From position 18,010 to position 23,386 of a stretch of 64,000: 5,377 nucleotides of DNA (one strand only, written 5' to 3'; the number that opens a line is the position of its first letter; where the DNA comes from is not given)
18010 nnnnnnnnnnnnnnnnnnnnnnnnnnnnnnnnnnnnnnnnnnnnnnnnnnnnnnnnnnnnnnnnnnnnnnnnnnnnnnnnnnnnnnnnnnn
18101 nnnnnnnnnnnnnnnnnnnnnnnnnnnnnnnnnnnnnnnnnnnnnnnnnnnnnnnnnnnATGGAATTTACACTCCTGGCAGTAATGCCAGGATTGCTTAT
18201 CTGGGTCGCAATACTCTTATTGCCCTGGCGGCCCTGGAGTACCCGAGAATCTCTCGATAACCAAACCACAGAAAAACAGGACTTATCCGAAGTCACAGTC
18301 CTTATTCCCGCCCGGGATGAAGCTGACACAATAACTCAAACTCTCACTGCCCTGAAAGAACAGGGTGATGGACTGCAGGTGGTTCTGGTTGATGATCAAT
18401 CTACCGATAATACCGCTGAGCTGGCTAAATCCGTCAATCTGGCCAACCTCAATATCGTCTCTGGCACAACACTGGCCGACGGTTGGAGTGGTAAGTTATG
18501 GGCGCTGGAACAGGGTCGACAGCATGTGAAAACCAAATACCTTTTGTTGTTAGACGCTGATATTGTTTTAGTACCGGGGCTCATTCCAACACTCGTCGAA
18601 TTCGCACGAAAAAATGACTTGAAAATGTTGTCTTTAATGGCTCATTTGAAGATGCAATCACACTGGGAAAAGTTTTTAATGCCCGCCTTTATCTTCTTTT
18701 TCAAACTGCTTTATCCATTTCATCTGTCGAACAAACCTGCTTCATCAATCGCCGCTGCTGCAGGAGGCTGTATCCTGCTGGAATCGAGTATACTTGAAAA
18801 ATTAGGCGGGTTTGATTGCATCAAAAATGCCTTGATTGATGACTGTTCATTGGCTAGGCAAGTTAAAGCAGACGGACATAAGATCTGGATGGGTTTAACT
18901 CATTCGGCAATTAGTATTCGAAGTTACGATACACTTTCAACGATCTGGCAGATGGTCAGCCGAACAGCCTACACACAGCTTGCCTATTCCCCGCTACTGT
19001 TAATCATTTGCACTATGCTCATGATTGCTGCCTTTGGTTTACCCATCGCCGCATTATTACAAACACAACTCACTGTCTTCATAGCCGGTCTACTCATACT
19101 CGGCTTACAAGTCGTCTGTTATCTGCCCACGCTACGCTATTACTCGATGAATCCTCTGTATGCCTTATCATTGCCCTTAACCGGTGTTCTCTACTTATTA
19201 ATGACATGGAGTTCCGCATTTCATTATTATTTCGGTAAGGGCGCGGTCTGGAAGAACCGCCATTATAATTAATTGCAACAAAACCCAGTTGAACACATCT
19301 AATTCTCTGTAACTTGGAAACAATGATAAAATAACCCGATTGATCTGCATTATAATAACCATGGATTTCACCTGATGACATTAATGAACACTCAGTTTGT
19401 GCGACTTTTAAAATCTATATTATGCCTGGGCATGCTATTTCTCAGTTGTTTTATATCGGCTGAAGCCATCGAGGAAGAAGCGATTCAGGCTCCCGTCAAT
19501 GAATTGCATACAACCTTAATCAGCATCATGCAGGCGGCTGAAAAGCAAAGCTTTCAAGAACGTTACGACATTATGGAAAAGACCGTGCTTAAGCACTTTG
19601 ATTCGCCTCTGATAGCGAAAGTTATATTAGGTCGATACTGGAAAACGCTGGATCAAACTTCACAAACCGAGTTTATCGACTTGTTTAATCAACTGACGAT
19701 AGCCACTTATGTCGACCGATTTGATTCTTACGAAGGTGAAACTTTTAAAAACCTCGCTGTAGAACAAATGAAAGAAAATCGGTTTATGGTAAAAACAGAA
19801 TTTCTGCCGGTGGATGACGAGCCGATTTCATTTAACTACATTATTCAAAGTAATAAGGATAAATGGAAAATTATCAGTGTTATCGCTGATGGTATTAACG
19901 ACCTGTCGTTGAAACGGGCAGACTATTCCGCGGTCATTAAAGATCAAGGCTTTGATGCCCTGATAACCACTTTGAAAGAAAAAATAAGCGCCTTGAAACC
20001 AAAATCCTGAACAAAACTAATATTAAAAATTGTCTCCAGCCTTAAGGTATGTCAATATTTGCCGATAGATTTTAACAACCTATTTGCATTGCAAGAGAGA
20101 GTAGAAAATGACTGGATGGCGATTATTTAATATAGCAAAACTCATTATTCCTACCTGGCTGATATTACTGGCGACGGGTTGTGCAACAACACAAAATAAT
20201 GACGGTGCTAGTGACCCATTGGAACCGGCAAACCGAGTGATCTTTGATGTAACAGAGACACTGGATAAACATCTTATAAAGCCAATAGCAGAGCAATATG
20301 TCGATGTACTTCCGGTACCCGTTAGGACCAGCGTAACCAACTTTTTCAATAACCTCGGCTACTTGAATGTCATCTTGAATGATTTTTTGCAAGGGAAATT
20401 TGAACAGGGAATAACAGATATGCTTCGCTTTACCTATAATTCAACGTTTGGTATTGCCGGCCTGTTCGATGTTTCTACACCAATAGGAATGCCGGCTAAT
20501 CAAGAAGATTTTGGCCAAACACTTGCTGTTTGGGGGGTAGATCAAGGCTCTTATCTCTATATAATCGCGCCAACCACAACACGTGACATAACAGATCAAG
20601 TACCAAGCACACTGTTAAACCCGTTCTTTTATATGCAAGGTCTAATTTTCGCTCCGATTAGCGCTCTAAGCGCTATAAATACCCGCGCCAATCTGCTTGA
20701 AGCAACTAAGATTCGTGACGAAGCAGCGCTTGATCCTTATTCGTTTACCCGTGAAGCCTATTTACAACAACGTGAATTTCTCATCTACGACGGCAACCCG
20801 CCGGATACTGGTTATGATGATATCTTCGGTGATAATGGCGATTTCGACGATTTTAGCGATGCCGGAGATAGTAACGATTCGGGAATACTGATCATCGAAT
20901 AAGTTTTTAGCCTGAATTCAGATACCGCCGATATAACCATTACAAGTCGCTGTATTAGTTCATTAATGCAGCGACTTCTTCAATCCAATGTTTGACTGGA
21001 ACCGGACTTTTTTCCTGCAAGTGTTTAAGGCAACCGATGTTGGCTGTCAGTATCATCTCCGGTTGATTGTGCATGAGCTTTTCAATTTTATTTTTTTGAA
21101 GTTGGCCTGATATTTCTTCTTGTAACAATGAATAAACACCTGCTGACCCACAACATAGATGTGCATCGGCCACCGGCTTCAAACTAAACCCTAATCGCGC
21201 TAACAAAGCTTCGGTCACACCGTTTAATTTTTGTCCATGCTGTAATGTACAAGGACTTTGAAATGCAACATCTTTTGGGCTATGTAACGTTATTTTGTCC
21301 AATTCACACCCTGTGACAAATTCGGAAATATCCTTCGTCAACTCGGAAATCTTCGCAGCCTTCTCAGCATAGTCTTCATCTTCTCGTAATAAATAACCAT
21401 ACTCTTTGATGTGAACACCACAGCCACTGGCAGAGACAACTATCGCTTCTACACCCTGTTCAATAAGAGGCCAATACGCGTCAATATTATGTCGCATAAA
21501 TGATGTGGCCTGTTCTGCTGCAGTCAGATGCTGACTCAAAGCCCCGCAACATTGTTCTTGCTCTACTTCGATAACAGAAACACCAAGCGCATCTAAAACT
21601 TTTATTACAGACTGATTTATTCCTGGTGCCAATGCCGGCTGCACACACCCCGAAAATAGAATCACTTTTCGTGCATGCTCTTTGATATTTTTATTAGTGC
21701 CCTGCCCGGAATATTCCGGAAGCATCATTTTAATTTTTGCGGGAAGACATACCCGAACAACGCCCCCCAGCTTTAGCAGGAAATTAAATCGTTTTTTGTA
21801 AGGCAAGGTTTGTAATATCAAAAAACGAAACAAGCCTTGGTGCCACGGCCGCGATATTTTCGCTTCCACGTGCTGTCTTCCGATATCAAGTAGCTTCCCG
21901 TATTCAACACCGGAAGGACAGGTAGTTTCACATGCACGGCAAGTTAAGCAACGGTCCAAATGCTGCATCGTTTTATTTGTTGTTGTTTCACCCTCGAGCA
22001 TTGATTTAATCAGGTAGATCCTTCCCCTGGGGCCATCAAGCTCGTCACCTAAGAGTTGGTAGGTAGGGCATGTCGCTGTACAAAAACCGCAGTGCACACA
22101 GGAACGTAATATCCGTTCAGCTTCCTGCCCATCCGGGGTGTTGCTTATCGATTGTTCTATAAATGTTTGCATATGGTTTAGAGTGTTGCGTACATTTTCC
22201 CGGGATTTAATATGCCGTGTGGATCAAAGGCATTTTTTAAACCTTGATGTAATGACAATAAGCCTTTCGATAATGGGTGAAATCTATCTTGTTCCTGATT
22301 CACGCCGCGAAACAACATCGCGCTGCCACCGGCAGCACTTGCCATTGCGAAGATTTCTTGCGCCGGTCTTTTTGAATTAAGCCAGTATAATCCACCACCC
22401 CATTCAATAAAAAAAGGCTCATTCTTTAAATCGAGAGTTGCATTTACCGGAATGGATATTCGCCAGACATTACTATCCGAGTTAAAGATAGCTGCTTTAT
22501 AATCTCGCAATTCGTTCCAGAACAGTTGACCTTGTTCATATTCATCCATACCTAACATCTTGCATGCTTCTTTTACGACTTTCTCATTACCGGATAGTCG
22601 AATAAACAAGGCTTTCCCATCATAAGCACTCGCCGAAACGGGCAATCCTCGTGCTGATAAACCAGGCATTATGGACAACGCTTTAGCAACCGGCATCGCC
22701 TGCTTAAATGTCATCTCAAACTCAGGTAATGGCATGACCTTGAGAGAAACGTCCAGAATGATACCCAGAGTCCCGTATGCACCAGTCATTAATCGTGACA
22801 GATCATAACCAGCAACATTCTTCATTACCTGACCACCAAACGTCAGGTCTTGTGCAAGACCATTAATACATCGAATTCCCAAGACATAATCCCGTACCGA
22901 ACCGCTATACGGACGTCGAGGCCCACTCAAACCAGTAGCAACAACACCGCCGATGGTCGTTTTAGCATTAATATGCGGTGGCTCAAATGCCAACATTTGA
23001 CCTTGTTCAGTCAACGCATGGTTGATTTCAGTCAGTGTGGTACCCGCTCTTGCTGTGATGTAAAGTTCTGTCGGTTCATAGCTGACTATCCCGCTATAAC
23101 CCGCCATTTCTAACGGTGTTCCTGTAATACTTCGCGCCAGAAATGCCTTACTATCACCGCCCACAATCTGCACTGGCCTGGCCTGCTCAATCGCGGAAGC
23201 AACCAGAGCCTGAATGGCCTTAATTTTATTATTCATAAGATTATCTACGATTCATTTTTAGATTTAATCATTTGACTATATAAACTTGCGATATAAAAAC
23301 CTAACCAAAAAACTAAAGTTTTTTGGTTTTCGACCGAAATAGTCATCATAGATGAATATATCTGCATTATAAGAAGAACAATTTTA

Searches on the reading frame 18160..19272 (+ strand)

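Call 20: search_protein_families(library=pfam, proteins=[window:18160-19272:+], max_evalue=0.0001)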
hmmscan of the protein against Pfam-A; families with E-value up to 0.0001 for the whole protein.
window:18160-19272:+ (370 aa): 3 families
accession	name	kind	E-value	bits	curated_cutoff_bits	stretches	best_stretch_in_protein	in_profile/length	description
PF00535.33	Glycos_transf_2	-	2.4e-21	76.8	23.3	1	46-215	1-167/168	Glycosyl transferase family 2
PF13641.12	Glyco_tranf_2_3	-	7.9e-20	72.3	27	1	45-266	3-221/230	Glycosyltransferase like family 2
PF13506.12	Glyco_transf_21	-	7e-13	48.8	21.7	1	108-267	14-170/174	Glycosyl transferase family 21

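Call 48: search_protein_families(library=ncbifam, proteins=[window:18160-19272:+], max_evalue=1e-10)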
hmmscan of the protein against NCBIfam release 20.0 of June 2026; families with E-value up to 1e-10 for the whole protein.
window:18160-19272:+ (370 aa): 4 families
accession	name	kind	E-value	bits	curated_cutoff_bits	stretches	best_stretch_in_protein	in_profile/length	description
TIGR03469.1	HpnB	hypoth_equivalog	1.3e-122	409.6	379.25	1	9-369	6-384/386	hopene-associated glycosyltransferase HpnB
NF045692.1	OglycostaseCruG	equivalog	5.7e-40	137.4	600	1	23-313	21-317/386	2'-O-glycosyltransferase CruG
TIGR04283.1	glyco_like_mftF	equivalog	1e-13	51.4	182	1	46-267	2-200/221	TIGR04283 family arsenosugar biosynthesis glycosyltransferase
TIGR03937.1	PgaC_IcaA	equivalog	2.6e-12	46.4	422.3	1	14-146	15-147/407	poly-beta-1,6-N-acetyl-D-glucosamine synthase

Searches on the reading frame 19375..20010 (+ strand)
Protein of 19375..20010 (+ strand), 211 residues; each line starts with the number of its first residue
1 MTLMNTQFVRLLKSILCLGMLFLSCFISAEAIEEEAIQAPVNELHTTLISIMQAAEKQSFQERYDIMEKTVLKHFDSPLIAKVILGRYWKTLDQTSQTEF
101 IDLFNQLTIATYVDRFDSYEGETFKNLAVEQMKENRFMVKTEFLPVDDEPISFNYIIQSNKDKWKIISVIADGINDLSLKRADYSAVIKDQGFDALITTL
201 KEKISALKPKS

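Call 20: search_protein_families(library=pfam, proteins=[window:19375-20010:+], max_evalue=0.0001)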
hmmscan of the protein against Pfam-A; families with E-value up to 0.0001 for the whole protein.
window:19375-20010:+ (211 aa): 1 family
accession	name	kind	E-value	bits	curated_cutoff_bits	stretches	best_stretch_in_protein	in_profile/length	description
PF05494.18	MlaC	-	1.2e-39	136.2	26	1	44-202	3-166/166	MlaC protein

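Call 48: search_protein_families(library=ncbifam, proteins=[window:19375-20010:+], max_evalue=1e-10)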
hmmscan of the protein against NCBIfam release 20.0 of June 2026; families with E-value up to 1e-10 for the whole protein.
window:19375-20010:+ (211 aa): 1 family
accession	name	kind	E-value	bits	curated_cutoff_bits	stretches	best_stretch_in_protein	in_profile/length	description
TIGR03481.1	HpnM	hypoth_equivalog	2e-51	174.1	160.1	1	21-206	12-197/200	hopanoid biosynthesis associated membrane protein HpnM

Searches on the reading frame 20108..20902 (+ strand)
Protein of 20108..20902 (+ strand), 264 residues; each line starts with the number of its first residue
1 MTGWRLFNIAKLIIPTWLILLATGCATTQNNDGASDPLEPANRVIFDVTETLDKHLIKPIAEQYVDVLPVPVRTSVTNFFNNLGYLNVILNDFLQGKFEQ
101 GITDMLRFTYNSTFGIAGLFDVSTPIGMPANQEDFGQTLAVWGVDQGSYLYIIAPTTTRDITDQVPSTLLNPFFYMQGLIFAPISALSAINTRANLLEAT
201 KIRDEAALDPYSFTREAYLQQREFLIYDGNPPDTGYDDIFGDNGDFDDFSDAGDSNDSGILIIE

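Call 20: search_protein_families(library=pfam, proteins=[window:20108-20902:+], max_evalue=0.0001)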
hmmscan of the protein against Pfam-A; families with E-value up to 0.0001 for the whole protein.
window:20108-20902:+ (264 aa): 1 family
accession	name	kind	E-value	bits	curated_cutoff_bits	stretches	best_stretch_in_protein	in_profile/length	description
PF04333.18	MlaA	-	1.4e-63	214.6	25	1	35-224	2-194/195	MlaA lipoprotein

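Call 48: search_protein_families(library=ncbifam, proteins=[window:20108-20902:+], max_evalue=1e-10)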
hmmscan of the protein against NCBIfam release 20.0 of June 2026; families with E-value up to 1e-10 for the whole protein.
window:20108-20902:+ (264 aa): 1 family
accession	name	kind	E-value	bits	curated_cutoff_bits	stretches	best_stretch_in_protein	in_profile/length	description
NF011672.1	PRK15091.1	equivalog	5.8e-37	127.4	375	1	20-230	13-230/252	phospholipid-binding lipoprotein MlaA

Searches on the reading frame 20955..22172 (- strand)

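Call 20: search_protein_families(library=pfam, proteins=[window:20955-22172:-], max_evalue=0.0001)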
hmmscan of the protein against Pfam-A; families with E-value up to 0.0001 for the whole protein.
window:20955-22172:- (405 aa): 11 families
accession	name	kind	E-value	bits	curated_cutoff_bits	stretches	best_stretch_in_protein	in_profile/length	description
PF02754.22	CCG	-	7.8e-27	93.7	20.6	2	171-256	2-85/85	Cysteine-rich domain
PF13183.11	Fer4_8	-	2e-12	47.9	27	1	22-89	2-68/68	4Fe-4S dicluster domain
PF13534.11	Fer4_17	-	2.1e-11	44.6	22.2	1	24-89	1-60/61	4Fe-4S dicluster domain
PF12838.12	Fer4_7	-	1.8e-10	41.5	27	1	24-89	1-52/52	4Fe-4S dicluster domain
PF13187.11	Fer4_9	-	2.1e-07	31.3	27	0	61-88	23-50/52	4Fe-4S dicluster domain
PF13237.11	Fer4_10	-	4.7e-07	30.1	25.5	1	22-86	6-53/53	4Fe-4S dicluster domain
PF13484.11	Fer4_16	-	1e-06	29.9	30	1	25-87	2-65/66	4Fe-4S double cluster binding domain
PF12837.12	Fer4_6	-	1.9e-06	28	25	0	24-38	8-22/24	4Fe-4S binding domain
PF00037.32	Fer4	-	9.9e-06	25.6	21.1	0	24-37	7-20/24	4Fe-4S binding domain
PF12797.12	Fer4_2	-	1.1e-05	25.5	24.5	0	71-87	6-22/22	4Fe-4S binding domain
PF12800.12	Fer4_4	-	2.2e-05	24.9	24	0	73-88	2-17/17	4Fe-4S binding domain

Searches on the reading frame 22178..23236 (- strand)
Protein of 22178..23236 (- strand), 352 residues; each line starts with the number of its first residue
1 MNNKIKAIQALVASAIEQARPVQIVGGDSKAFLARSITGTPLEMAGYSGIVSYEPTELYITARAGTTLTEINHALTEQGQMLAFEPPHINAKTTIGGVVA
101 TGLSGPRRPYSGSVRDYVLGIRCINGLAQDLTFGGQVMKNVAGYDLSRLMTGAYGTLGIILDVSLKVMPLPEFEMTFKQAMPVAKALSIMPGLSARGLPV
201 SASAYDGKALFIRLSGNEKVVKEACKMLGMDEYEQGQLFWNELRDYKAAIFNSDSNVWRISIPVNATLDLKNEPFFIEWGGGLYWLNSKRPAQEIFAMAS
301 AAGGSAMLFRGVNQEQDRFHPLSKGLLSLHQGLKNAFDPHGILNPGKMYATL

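Call 20: search_protein_families(library=pfam, proteins=[window:22178-23236:-], max_evalue=0.0001)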
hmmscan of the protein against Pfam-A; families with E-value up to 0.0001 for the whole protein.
window:22178-23236:- (352 aa): 2 families
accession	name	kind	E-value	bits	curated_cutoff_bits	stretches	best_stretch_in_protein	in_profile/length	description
PF01565.28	FAD_binding_4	-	1.4e-19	70.6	26.4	1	5-125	10-130/139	FAD binding domain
PF02913.24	FAD-oxidase_C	-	1.9e-05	24.9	21.2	1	323-348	223-248/248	FAD linked oxidases, C-terminal domain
